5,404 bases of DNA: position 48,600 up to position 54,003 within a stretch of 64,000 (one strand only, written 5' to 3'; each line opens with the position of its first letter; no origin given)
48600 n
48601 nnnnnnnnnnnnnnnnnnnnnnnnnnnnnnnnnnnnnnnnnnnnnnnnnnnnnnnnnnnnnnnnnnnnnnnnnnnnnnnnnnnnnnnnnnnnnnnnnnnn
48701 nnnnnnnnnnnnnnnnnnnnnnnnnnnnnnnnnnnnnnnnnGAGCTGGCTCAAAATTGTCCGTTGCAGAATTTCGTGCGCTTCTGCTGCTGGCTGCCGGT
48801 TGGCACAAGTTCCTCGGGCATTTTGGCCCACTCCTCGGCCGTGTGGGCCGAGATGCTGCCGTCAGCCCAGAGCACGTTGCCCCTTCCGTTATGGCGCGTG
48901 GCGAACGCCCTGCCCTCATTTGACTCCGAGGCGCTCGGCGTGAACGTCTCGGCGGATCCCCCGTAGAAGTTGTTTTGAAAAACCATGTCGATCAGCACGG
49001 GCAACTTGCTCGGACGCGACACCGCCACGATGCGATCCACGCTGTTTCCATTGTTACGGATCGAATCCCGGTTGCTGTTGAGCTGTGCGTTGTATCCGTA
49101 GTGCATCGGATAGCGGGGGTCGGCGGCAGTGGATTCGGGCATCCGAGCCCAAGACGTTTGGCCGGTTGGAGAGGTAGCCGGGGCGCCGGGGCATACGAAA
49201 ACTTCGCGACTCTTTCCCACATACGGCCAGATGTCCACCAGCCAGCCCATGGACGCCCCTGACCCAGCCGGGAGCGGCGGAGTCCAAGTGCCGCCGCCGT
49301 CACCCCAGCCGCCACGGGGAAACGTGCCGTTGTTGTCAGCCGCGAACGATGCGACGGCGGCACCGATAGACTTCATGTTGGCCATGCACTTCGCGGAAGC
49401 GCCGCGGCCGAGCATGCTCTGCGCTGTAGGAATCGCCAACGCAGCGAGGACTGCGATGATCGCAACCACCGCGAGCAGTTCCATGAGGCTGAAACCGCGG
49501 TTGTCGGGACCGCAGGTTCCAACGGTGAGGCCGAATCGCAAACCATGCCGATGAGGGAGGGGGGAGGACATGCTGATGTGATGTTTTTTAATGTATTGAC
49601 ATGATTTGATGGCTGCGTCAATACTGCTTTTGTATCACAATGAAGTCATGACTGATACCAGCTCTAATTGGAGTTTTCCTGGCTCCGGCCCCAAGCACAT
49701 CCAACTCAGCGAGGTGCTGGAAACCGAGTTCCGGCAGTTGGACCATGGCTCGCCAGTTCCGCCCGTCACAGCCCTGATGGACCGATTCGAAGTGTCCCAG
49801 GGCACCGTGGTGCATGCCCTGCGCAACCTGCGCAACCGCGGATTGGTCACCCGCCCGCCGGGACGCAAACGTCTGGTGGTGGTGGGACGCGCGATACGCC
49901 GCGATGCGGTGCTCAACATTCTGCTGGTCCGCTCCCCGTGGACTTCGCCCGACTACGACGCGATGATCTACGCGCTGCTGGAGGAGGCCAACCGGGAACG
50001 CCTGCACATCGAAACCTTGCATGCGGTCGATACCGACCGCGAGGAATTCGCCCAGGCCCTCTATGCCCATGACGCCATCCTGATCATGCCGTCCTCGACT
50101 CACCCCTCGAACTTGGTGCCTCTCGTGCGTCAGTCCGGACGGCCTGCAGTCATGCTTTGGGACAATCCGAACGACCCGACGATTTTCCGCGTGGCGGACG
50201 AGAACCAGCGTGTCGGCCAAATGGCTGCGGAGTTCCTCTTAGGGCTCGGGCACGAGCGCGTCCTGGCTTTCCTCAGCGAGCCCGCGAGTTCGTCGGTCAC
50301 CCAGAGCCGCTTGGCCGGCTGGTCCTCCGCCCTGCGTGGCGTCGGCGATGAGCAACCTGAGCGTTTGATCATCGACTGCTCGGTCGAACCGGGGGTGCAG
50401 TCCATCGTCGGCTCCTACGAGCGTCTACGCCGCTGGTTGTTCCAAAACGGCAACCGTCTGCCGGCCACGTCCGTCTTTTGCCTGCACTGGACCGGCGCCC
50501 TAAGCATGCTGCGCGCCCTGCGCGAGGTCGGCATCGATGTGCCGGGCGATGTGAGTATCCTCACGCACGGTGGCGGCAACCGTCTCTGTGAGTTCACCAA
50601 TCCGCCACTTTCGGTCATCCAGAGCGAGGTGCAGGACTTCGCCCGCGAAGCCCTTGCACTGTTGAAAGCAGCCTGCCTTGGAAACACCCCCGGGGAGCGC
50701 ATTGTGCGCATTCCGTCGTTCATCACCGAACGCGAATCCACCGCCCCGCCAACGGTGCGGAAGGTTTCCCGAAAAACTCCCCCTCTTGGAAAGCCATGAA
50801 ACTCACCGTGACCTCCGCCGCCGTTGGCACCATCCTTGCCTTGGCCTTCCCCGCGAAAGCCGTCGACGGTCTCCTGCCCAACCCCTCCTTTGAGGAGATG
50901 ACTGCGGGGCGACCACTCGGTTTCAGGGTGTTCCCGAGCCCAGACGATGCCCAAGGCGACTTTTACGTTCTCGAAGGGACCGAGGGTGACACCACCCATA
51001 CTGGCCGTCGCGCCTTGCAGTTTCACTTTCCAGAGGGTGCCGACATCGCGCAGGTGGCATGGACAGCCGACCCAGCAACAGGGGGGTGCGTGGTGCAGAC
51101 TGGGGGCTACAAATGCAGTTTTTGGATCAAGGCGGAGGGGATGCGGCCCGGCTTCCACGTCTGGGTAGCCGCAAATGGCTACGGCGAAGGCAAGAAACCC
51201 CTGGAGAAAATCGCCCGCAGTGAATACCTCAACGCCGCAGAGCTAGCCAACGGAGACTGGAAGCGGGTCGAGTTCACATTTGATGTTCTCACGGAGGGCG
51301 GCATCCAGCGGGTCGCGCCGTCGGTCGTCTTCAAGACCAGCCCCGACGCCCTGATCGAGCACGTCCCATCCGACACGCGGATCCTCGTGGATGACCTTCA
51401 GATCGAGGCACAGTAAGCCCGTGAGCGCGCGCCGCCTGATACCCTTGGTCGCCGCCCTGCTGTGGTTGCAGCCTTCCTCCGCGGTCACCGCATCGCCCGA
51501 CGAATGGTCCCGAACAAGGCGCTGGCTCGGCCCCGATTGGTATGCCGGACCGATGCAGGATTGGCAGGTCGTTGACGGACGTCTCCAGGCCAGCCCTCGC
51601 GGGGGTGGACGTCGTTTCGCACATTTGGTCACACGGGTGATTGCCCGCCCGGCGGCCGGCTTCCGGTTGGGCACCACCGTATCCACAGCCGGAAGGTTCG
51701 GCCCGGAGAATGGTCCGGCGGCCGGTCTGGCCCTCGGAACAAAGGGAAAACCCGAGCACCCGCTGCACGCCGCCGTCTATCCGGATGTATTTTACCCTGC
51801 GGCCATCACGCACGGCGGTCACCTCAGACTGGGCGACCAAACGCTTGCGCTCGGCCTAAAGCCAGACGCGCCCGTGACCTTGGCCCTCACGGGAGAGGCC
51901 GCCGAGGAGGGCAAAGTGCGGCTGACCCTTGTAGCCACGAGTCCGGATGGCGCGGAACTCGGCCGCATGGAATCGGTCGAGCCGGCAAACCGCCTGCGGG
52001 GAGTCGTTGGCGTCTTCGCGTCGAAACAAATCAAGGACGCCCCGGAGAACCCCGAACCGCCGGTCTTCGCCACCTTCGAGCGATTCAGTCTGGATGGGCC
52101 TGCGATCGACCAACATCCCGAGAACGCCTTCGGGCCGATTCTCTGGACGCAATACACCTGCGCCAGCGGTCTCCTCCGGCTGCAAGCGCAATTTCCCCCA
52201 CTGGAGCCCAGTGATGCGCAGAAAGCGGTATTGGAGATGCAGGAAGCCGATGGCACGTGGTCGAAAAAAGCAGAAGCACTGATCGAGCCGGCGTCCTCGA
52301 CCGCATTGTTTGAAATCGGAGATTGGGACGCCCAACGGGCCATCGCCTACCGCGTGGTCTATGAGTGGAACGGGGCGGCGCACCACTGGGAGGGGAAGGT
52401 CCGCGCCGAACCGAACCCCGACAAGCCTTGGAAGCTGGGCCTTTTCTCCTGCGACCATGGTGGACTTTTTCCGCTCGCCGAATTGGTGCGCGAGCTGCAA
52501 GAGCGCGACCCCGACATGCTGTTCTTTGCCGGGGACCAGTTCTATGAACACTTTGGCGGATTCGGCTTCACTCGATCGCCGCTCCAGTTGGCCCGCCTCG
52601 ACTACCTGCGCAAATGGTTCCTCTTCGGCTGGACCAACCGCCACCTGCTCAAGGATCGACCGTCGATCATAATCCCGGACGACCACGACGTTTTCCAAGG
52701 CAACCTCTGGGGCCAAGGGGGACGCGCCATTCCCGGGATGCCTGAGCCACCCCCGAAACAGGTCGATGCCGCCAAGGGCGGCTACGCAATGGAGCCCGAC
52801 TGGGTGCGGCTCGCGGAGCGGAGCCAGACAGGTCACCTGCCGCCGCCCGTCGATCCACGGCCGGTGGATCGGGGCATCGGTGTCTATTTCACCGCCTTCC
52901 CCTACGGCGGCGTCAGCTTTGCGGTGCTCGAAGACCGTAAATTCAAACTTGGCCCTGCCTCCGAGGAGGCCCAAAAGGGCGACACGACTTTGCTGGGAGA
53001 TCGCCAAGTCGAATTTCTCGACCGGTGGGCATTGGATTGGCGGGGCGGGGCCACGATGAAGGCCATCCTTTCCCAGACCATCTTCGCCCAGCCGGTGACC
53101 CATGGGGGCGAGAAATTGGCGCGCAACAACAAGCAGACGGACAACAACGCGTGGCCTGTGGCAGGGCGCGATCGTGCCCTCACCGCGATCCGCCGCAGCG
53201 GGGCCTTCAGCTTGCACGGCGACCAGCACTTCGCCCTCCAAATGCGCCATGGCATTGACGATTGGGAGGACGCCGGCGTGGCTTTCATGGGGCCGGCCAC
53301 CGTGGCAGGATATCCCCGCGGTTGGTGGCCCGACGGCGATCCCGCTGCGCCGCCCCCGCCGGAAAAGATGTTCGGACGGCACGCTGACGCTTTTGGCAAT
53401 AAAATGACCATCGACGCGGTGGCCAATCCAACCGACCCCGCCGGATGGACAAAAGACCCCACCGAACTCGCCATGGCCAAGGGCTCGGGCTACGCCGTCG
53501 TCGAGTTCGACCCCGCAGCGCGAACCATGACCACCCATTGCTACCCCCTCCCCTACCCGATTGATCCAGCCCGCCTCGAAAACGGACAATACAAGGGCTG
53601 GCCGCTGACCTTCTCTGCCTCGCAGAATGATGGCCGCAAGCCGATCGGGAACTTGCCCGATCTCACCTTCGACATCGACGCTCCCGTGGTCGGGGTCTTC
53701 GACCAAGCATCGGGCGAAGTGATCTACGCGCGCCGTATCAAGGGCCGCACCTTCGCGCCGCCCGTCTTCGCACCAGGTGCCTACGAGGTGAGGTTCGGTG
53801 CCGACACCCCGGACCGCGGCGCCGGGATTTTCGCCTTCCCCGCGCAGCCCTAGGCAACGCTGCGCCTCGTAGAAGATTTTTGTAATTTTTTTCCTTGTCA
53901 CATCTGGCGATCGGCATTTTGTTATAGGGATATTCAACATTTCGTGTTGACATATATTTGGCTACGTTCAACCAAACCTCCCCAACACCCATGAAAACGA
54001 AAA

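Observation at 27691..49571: ~22-kb, 13-gene co-directional block that reads like an outside-to-inside glycan utilisation pathway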

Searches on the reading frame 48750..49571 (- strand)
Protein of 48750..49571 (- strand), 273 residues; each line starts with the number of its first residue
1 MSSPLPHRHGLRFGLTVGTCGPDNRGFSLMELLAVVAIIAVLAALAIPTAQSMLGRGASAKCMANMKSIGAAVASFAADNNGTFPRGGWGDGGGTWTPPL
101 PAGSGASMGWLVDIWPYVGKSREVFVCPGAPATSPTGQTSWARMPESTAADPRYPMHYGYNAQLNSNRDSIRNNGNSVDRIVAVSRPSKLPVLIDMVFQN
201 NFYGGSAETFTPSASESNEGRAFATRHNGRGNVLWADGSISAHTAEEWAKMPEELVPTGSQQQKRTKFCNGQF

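Call 4: search_protein_families(library=pfam, proteins=[window:48750-49571:-], max_evalue=0.01)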
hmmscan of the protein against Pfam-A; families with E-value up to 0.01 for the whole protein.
window:48750-49571:- (273 aa): 2 families
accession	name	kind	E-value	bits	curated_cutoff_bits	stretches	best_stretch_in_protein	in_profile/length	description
PF07596.16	SBP_bac_10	-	5.5e-09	36.9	23.3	1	60-120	10-62/268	Protein of unknown function (DUF1559)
PF07963.17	N_methyl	-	8.2e-07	28.8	21.2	1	24-46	4-26/27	Prokaryotic N-terminal methylation motif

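Call 20: search_protein_families(library=ncbifam, proteins=[window:48750-49571:-], max_evalue=0.001)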
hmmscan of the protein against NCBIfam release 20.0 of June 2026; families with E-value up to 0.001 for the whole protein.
window:48750-49571:- (273 aa): 7 families
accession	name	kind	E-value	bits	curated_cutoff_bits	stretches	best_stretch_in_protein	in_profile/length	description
NF041775.1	typeIV_PilA_Myxo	equivalog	1.2e-09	38.5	400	1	18-79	4-65/214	type IV pilin protein PilA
NF007862.0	PRK10574.1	equivalog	6.4e-08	32.8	138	1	24-74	4-54/145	prepilin peptidase-dependent pilin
TIGR01710.1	typeII_sec_gspG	equivalog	2.8e-07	30.6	88.85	1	25-85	1-60/134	type II secretion system major pseudopilin GspG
TIGR02532.1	IV_pilin_GFxxxE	domain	3.6e-07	29.8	16.3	1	25-47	2-24/24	prepilin-type N-terminal cleavage/methylation domain-containing protein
TIGR04294.2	pre_pil_HX9DG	domain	0.00034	20.3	19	1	226-240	4-18/22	H-X9-DG-CTERM domain-containing protein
TIGR02596.1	TIGR02596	subfamily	0.00045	20.4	70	1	27-55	1-29/196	Verru_Chthon cassette protein D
NF040999.1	pilin_ComGC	equivalog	0.00056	20.1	75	0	25-81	2-58/84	competence type IV pilus major pilin ComGC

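Call 55: find_homologous_proteins(query=window:48750-49571:-, max_evalue=0.00001)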
Query window:48750-49571:- (273 aa): 61 proteins with E <= 0.00001 among 3500 candidates.
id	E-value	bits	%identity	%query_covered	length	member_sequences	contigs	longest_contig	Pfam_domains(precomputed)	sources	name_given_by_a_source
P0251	5.3e-152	523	85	100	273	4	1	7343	PF07596.17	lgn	-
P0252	2.1e-143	495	88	83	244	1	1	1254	PF07596.17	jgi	jgi:prepilin-type processing-associated H-X9-DG protein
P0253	1.7e-129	449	72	100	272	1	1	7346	PF07963.18,PF07596.17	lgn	-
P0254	7.4e-125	434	77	83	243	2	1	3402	PF07596.17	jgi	jgi:prepilin-type processing-associated H-X9-DG protein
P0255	3.6e-121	422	73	91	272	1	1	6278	PF07963.18,PF07596.17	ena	-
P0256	2.2e-120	419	70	98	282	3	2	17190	PF07963.18,PF07596.17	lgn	-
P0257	1.2e-119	417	73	91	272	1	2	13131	PF07963.18,PF07596.17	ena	-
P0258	4.8e-118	411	71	91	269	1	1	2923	PF07963.18,PF07596.17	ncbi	-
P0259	7.0e-118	411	69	91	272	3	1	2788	PF07963.18,PF07596.17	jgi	jgi:prepilin-type N-terminal cleavage/methylation domain-containing protein/prepilin-type processing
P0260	3.2e-114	399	71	90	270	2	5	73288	PF07596.17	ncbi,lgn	-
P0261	5.8e-98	346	61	91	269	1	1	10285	PF07596.17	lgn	-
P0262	1.4e-95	338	60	90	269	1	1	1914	PF07596.17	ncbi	-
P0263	1.1e-91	325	57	91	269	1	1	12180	PF07596.17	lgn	-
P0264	7.3e-88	312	56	91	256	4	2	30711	PF07963.18,PF07596.17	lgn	-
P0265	2.9e-80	288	52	93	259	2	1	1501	PF07963.18,PF07596.17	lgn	-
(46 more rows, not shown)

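Call 62: predict_structure(alignment_id=A2)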
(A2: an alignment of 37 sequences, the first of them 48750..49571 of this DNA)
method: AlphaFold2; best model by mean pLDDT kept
length: 273 residues; sequences in the alignment: 37
mean_pLDDT: 87.3   pTM: 0.81
mean pLDDT of the five models: 87.3, 86.5, 85.8, 85.4, 85.3
residues with pLDDT >= 90: 176; 70-90: 61; 50-70: 24; < 50: 12
segments of 3 or more residues with pLDDT < 50: 1-3, 12-16
pLDDT, mean of each block of 10 residues (from residue 1): 50 48 69 94 94 91 97 98 86 71 84 96 95 86 91 94 91 91 95 94 84 80 91 97 96 95 94 92
secondary structure, 60 per line:
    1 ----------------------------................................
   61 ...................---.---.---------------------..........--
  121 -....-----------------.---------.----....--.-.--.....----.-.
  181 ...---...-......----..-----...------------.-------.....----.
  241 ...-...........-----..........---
elements in order: H29-79 H109-118 H122-125 E158-161 H169-173 E191-196 E231-235 E240-243 H245-255 H261-270

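Call 65: fold_search(model_id=the predicted structure, library=pdb)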
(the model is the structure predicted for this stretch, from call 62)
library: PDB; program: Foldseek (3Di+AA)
matches with E <= 10: 110; with E <= 0.001: 0
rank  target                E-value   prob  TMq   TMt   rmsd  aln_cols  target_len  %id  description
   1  5vxx_A                6.7e-01  0.57  0.17  0.27   3.8        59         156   32  Cryo-EM reconstruction of Neisseria gonorrhoeae Type IV pilus (released 2017-07-12)
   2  1yr1_MODEL_1_A        3.3e+00  0.08  0.09  0.19   3.1        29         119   24  Structure of the major extracytoplasmic domain of the trans isomer of the bacterial cell division protein divi (released 2006-02-07)
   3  2lqo_MODEL_1_A        3.3e+00  0.05  0.09  0.21   4.3        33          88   27  Mrx1 reduced (released 2012-10-03)
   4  6yxy_Ap               3.5e+00  0.04  0.07  0.07   6.1        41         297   17  State B of the Trypanosoma brucei mitoribosomal large subunit assembly intermediate (released 2020-10-14)
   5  3luu                  3.7e+00  0.06  0.06  0.18   1.1        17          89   41  Crystal structure of Protein with unknown function which belongs to Pfam DUF971 family (AFE_2189) from Acidithiobacillus (released 2010-03-09)
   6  7ls5_D                4.1e+00  0.05  0.07  0.08   4.6        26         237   23  Cryo-EM structure of the Pre3-1 20S proteasome core particle (released 2021-04-14)
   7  9aw5_C                4.4e+00  0.04  0.07  0.08   4.5        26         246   23  Yeast 20S proteasome soaked with MA9 fraction E/F (released 2025-03-19)
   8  3qii                  4.6e+00  0.06  0.07  0.33   4.0        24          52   21  Crystal structure of tudor domain 2 of human PHD finger protein 20 (released 2011-02-09)
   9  1h4q_B                4.6e+00  0.05  0.10  0.07   6.7        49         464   10  Prolyl-tRNA synthetase from Thermus thermophilus complexed with tRNApro(CGG), ATP and prolinol (released 2001-06-18)
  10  7teo_C                4.6e+00  0.04  0.07  0.08   4.7        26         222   23  Cryo-EM structure of the 20S Alpha 3 Deletion proteasome core particle in complex with FUB1 (released 2022-08-10)
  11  7ls5_R                4.6e+00  0.04  0.07  0.08   4.6        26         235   23  Cryo-EM structure of the Pre3-1 20S proteasome core particle (released 2021-04-14)
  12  9c97_C                4.6e+00  0.04  0.07  0.08   4.5        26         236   23  Yeast 20S proteasome soaked with BRA-346 fraction (released 2025-04-30)
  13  9c97_Q                4.6e+00  0.04  0.07  0.08   4.5        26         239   23  Yeast 20S proteasome soaked with BRA-346 fraction (released 2025-04-30)
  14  9aw3_C                4.6e+00  0.04  0.07  0.08   4.5        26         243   23  Yeast 20S proteasome soaked with MA9 crude extract (released 2025-03-19)
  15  3o2g                  4.6e+00  0.04  0.08  0.06   6.2        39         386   20  Crystal Structure of Human gamma-butyrobetaine,2-oxoglutarate dioxygenase 1 (BBOX1) (released 2010-09-15)
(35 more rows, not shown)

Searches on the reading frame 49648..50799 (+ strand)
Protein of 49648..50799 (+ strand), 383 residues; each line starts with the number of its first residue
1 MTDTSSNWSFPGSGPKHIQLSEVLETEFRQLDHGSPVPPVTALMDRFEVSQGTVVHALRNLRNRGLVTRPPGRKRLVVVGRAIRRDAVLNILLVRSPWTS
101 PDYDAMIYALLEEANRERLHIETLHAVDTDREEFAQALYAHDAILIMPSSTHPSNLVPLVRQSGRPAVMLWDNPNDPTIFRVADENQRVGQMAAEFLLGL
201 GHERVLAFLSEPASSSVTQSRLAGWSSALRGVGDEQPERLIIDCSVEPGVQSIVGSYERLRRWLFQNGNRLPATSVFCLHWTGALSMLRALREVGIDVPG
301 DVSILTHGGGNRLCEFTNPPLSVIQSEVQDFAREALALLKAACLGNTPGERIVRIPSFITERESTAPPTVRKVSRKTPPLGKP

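Call 5: search_protein_families(library=pfam, proteins=[window:49648-50799:+], max_evalue=0.01)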
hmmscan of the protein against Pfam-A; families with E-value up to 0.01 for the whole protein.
window:49648-50799:+ (383 aa): 7 families
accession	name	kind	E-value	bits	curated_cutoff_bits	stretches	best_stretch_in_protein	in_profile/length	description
PF13377.12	Peripla_BP_3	-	4.9e-17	62.9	26.5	1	194-365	1-167/167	Periplasmic binding protein-like domain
PF00532.27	Peripla_BP_1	-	1.1e-08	35.4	22.2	1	93-329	7-247/281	Periplasmic binding proteins and sugar binding domain of LacI family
PF00392.27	GntR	-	6.5e-08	32.6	27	1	30-73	17-60/64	Bacterial regulatory proteins, gntR family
PF01022.26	HTH_5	-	0.00026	21.3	22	1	42-68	20-46/47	Bacterial regulatory protein, arsR family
PF13407.12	Peripla_BP_4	-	0.00049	20.2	35.1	1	146-315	59-224/258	Periplasmic binding protein domain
PF12802.13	MarR_2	-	0.00068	20.2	27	1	38-74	21-59/61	MarR family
PF25213.1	HVO_A0261_N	-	0.0033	17.7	35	0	41-85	28-72/86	HVO_A0261 N-terminal domain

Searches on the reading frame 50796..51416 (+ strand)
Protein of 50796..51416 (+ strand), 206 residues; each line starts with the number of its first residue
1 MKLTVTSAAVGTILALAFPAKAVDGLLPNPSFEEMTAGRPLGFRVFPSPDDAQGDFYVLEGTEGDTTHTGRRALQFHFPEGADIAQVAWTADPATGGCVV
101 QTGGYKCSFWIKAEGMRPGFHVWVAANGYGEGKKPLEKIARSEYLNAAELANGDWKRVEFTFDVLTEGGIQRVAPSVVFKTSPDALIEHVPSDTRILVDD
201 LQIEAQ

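Call 80: search_protein_families(library=pfam, proteins=[window:50796-51416:+], max_evalue=10)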
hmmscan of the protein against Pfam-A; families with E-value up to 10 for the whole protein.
window:50796-51416:+ (206 aa): 0 families

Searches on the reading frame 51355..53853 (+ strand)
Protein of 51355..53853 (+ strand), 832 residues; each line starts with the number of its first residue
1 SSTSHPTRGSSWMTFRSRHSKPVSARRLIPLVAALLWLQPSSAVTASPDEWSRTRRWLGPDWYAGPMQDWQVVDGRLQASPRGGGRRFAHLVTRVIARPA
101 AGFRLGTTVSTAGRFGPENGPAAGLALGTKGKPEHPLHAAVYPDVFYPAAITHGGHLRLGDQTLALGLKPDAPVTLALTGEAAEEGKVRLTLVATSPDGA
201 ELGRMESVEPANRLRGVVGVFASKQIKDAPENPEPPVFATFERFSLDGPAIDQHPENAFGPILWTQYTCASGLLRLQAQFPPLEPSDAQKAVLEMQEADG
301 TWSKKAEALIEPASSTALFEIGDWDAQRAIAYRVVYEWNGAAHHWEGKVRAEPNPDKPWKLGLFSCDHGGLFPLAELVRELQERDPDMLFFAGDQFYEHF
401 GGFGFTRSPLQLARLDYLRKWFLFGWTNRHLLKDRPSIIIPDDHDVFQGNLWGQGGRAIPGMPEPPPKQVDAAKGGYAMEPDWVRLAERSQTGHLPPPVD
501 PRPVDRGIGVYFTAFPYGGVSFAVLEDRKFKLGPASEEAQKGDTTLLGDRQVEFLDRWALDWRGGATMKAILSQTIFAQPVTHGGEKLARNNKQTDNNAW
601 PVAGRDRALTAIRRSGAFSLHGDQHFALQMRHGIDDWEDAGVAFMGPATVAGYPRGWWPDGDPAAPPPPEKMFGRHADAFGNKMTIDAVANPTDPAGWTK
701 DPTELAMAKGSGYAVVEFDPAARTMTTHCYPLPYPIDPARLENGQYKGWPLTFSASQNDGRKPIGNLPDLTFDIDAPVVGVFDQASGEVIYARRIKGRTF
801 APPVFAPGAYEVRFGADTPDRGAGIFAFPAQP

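Call 8: search_protein_families(library=pfam, proteins=[window:51355-53853:+], max_evalue=0.001)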
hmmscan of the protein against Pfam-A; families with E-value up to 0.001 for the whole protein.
window:51355-53853:+ (832 aa): 1 family
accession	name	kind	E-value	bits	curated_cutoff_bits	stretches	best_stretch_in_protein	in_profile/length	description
PF09423.15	PhoD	-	3.5e-08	33.4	27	1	363-638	3-279/343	PhoD-like phosphatase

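Call 83: search_solved_structures(query=window:51391-53853:+, max_evalue=0.01)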
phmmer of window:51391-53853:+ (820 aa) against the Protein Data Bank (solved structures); distinct sequences matched with E-value up to 0.01: 0.
